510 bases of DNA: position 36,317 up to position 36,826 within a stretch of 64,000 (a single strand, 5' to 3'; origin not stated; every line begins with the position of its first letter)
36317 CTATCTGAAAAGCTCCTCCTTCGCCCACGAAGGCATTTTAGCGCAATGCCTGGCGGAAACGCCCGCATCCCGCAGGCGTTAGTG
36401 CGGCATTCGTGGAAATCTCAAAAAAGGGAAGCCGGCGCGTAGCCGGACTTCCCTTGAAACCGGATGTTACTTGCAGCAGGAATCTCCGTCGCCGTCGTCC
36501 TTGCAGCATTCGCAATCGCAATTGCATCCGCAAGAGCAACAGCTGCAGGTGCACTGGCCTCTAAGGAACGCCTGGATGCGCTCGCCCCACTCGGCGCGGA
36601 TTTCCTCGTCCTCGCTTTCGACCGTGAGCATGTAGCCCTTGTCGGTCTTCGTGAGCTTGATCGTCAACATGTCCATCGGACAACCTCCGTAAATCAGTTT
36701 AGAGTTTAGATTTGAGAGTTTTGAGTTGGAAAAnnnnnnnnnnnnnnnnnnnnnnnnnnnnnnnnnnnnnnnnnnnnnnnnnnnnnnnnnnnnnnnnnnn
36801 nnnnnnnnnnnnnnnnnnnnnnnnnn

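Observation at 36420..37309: Two-gene operon: Cys-rich MarR-family regulator plus a 69-aa protein with a metallothionein-like CxC/CC tail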

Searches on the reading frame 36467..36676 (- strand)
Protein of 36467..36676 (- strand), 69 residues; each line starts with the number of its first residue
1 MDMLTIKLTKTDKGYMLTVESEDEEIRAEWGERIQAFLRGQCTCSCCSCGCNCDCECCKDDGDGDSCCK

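Call 3: search_protein_families(library=pfam, proteins=[window:36467-36676:-], max_evalue=1)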
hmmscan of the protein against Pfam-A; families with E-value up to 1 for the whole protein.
window:36467-36676:- (69 aa): 0 families

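Call 4: search_protein_families(library=ncbifam, proteins=[window:36467-36676:-], max_evalue=1)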
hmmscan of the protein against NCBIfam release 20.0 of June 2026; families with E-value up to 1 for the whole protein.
window:36467-36676:- (69 aa): 0 families

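Call 6: find_homologous_proteins(query=window:36467-36676:-, max_evalue=0.01)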
Query window:36467-36676:- (69 aa): 1 proteins with E <= 0.01 among 1 candidates.
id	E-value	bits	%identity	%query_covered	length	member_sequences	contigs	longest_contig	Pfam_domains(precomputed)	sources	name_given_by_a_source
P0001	2.6e-39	150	100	100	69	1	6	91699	-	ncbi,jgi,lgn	ncbi:MAG: hypothetical protein HRF49_02125 [bacterium]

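Call 19: find_related_loci(query=A2, collection=genome_contigs, flank=8000)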
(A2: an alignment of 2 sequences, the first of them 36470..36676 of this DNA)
Query A2 (69 aa) in genome_contigs; peptide patterns used: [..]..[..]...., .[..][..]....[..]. (x = any residue, [..] = any of these).
103 stretches matched a pattern; 1 encode a relative of the query (tblastn E <= 1e-3); 1 distinct loci.
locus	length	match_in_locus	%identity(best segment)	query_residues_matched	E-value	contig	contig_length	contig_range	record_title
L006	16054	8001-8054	67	13-30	2e-5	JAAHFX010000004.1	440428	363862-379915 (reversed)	MAG: Sphaerospermopsis sp. SIO1G1 1G1_NODE_4, whole genome shotgun sequence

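Call 20: find_related_loci(query=A2, collection=metagenome_contigs, flank=8000)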
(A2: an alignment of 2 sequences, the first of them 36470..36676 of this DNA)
Query A2 (69 aa) in metagenome_contigs; peptide patterns used: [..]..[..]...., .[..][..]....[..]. (x = any residue, [..] = any of these).
163 stretches matched a pattern; 4 encode a relative of the query (tblastn E <= 1e-3); 4 distinct loci.
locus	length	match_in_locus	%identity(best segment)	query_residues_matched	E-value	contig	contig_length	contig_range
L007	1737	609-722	63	1-38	2e-14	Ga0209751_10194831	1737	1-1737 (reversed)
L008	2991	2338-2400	62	18-38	7e-7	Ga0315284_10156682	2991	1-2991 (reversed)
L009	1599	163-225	62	18-38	9e-7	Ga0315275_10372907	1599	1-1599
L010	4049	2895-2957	57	18-38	3e-6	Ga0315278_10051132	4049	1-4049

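Call 34: find_encoding_contigs(protein=P0001, flank=1500, max_places=8)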
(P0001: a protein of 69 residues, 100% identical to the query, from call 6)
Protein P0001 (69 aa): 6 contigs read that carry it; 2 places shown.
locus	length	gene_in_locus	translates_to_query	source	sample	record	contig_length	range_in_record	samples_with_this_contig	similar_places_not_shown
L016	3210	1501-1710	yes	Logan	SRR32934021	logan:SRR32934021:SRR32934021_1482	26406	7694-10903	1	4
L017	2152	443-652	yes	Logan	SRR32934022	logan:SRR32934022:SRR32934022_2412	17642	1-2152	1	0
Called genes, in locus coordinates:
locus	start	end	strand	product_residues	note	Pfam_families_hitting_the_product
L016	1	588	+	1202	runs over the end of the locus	PF05547:Peptidase_M6, PF17957:Big_7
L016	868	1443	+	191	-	PF01047:MarR, PF12802:MarR_2, PF13412:HTH_24, PF25213:HVO_A0261_N (faint), PF12840:HTH_20 (weak)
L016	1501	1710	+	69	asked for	-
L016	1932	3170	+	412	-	PF00849:PseudoU_synth_2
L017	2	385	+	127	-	?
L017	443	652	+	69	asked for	-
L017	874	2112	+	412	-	PF00849:PseudoU_synth_2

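Call 35: search_protein_representatives(alignment_id=A4)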
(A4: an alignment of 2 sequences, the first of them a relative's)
Query: 2 sequences, 73 profile positions. Proteins with E-value up to 0.001 (for the whole library): 9; up to 1e-10: 6; up to 1e-30: 0. The best 9 are listed.
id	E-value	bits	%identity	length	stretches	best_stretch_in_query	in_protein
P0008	3.5e-15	72.0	-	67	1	1-73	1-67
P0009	1.8e-14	69.7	-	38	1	1-38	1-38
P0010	6.7e-13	64.7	-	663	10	18-39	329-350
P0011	1.3e-11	60.6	-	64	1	1-64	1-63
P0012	3.3e-11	59.2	-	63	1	1-57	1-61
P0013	5.7e-11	58.5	-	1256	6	4-64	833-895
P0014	1.2e-09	54.3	-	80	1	1-73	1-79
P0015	6.5e-05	39.1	-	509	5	17-57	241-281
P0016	2.5e-04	37.2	-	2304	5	4-56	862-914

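Call 38: find_encoding_contigs(protein=P0008, flank=6000, max_places=4)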
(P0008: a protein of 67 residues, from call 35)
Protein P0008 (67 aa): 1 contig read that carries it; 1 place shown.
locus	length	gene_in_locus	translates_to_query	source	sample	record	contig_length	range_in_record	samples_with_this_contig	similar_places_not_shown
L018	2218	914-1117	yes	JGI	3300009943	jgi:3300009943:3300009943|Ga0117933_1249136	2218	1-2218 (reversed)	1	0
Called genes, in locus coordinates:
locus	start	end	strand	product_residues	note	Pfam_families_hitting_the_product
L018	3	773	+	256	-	?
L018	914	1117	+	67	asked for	-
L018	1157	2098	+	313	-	PF04015:DUF362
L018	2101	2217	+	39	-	?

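Call 39: find_encoding_contigs(protein=P0014, flank=6000, max_places=4)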
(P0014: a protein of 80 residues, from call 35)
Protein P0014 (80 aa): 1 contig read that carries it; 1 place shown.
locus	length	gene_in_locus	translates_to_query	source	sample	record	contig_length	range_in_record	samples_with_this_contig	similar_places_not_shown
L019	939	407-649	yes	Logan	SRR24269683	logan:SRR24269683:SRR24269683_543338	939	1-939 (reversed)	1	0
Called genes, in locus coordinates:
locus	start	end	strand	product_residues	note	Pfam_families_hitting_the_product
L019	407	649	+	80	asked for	-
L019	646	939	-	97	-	?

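Call 40: find_encoding_contigs(protein=P0011, flank=6000, max_places=4)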
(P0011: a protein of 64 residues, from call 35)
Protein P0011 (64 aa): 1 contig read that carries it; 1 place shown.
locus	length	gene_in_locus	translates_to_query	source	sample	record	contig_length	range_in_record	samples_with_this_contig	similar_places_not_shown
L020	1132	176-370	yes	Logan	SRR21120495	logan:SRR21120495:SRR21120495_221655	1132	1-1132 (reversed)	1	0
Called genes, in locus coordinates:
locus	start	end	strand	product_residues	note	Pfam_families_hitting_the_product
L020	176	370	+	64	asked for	-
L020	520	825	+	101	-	PF00886:Ribosomal_S16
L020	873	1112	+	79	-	PF13083:KH_KhpA-B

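Call 41: find_encoding_contigs(protein=P0012, flank=6000, max_places=4)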
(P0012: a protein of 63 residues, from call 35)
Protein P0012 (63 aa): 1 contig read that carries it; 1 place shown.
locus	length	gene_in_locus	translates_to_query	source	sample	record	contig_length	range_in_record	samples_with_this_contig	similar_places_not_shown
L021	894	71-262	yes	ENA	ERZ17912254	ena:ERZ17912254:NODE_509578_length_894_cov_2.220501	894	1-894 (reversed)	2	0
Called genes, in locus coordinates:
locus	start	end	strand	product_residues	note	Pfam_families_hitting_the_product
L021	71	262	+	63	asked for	-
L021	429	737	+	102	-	PF00886:Ribosomal_S16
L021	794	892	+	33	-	?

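Call 53: search_protein_families(library=pfam, proteins=[L018:6-773:+, L018:1157-2098:+, L019:646-936:-], max_evalue=0.01)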
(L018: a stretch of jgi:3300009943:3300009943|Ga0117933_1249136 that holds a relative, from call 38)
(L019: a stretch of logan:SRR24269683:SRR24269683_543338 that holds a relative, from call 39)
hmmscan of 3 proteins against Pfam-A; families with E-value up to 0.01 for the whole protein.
L018:6-773:+ (255 aa): 0 families

L018:1157-2098:+ (313 aa): 1 family
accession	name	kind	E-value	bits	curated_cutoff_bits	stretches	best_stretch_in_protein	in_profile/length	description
PF04015.17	DUF362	-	1.5e-45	156.1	24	1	81-277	1-200/200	Domain of unknown function (DUF362)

L019:646-936:- (96 aa): 1 family
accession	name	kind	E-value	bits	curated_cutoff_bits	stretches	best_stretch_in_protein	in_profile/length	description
PF00588.24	SpoU_methylase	-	1.6e-15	57.9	29.7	1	3-77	70-142/142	SpoU rRNA Methylase family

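Call 55: predict_structure(alignment_id=A5)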
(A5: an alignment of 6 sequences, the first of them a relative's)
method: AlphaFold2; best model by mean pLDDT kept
length: 69 residues; sequences in the alignment: 6
mean_pLDDT: 69.3   pTM: 0.47
mean pLDDT of the five models: 69.3, 68.0, 67.7, 67.5, 66.3
residues with pLDDT >= 90: 4; 70-90: 33; 50-70: 12; < 50: 20
segments of 3 or more residues with pLDDT < 50: 48-57, 61-69
pLDDT, mean of each block of 10 residues (from residue 1): 82 88 87 80 54 47 45
secondary structure, 60 per line:
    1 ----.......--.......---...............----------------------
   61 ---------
elements in order: E5-11 E14-20 H24-38

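Call 62: search_solved_structures(query=A5, max_evalue=10)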
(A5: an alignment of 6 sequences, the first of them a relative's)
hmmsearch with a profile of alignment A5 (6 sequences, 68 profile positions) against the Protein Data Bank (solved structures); distinct sequences matched with E-value up to 10: 1.
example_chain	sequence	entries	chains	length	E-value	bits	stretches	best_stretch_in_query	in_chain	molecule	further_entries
6agb_I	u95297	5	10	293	0.11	15.7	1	11-47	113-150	Ribonuclease P/MRP protein subunit RPP1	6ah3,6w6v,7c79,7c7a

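Call 63: fold_search(model_id=the predicted structure, library=pdb)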
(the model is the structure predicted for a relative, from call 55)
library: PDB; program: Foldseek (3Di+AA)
matches with E <= 10: 393; with E <= 0.001: 0
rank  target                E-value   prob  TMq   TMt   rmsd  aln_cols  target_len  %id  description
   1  8dgf_A                5.7e-01  0.35  0.27  0.02   7.1        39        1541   18  Avs4 bound to phage PhiV-1 portal (released 2022-08-03)
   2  7n0i_A                6.1e-01  0.20  0.24  0.18   9.5        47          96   17  Structure of the SARS-CoV-2 N protein C-terminal domain bound to single-domain antibody E2 (released 2021-06-09)
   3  8dgf_B                7.0e-01  0.30  0.26  0.02   7.1        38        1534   18  Avs4 bound to phage PhiV-1 portal (released 2022-08-03)
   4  8uu4_g                8.0e-01  0.16  0.24  0.12   8.7        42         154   21  Cryo-EM structure of the Listeria innocua 70S ribosome in complex with HPF (structure I-A) (released 2024-02-28)
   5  8smq_B                9.8e-01  0.51  0.27  0.12   2.4        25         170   32  Crystal Structure of the N-terminal Domain of the Cryptic Surface Protein (CD630_25440) from Clostridium difficile. (released 2023-05-10)
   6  7rxa_A                1.0e+00  0.15  0.23  0.04   9.0        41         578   20  afTMEM16 DE/AA mutant in C14 lipid nanodiscs in the presence of Ca2+ (released 2022-05-18)
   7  1b24                  1.3e+00  0.21  0.30  0.14   6.8        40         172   18  I-DMOI, INTRON-ENCODED ENDONUCLEASE (released 1999-03-24)
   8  7o9k_C                1.3e+00  0.16  0.25  0.08  10.8        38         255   18  Human mitochondrial ribosome large subunit assembly intermediate with MTERF4-NSUN4, MRM2, MTG1, the MALSU module, GTPB (released 2021-06-30)
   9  7xwx_B                1.3e+00  0.14  0.25  0.18   9.7        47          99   17  Crystal structure of SARS-CoV-2 N-CTD (released 2023-02-08)
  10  7nhk_h                1.3e+00  0.14  0.24  0.12   8.5        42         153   21  LsaA, an antibiotic resistance ABCF, in complex with 70S ribosome from Enterococcus faecalis (released 2021-05-05)
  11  6b41                  1.4e+00  0.18  0.26  0.04  10.8        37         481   27  Menin bound to M-525 (released 2018-01-24)
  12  7o9m_C                1.4e+00  0.16  0.25  0.09  11.1        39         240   15  Human mitochondrial ribosome large subunit assembly intermediate with MTERF4-NSUN4, MRM2, MTG1 and the MALSU module (released 2021-06-30)
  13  2gib_B                1.4e+00  0.15  0.25  0.19   9.9        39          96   15  Crystal structure of the SARS coronavirus nucleocapsid protein dimerization domain (released 2006-04-25)
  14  9hcg_z                1.5e+00  0.20  0.26  0.34  10.2        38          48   10  Mouse mitoribosome large subunit assembly intermediate bound to NSUN4, METRF4, MRM2, GTPBP7 and MALSU1-L0R8F8-mt-ACP c (released 2025-06-18)
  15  7c22_C                1.5e+00  0.18  0.24  0.16   9.0        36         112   19  Crystal structure of the C-terminal domain of SARS-CoV-2 nucleocapsid protein (released 2020-05-20)
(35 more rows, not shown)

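Call 69: search_dna_similar(query=window:36470-36676:-, collection=plasmids, mode=protein, max_evalue=1, max_rows=10)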
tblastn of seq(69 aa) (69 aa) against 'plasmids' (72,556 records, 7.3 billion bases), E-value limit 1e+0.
No match.
